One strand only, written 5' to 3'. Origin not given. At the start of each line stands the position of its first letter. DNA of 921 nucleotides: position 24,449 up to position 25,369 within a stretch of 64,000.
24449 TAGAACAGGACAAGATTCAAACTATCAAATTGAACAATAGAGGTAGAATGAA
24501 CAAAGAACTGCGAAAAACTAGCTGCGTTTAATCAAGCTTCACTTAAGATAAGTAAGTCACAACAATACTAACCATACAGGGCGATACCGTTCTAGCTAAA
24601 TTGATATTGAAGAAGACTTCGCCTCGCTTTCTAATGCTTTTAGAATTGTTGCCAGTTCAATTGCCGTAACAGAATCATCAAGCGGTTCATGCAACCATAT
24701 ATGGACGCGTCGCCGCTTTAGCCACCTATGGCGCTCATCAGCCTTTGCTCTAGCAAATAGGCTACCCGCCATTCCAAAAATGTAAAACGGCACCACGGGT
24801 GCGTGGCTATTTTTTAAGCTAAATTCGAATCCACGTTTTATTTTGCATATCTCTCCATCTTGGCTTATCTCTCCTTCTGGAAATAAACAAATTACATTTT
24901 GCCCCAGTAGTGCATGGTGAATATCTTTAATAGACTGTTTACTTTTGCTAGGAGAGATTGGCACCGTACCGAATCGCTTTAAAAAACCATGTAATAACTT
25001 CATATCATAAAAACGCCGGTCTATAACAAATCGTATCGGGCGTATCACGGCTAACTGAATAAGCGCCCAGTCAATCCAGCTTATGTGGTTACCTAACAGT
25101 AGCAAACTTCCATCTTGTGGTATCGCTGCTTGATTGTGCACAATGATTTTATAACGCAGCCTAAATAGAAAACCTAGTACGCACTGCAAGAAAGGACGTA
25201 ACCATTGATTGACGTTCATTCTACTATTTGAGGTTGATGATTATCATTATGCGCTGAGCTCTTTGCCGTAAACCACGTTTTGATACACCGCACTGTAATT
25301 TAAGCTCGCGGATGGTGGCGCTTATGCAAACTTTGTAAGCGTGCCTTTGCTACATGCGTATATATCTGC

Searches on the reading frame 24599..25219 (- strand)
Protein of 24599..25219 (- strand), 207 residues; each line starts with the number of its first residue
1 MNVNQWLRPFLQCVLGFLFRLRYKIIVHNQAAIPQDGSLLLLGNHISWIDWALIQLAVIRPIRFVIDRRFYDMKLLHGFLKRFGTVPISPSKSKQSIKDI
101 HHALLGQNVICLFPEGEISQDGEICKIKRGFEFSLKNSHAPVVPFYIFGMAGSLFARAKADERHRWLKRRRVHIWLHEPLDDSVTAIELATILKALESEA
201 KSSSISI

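Call 88: search_protein_families(library=pfam, proteins=[window:24599-25219:-], max_evalue=0.001)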
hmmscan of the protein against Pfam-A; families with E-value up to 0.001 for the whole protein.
window:24599-25219:- (207 aa): 1 family
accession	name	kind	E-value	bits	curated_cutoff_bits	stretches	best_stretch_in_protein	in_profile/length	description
PF01553.26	Acyltransferase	-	6.4e-21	75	23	1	24-147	1-131/132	Acyltransferase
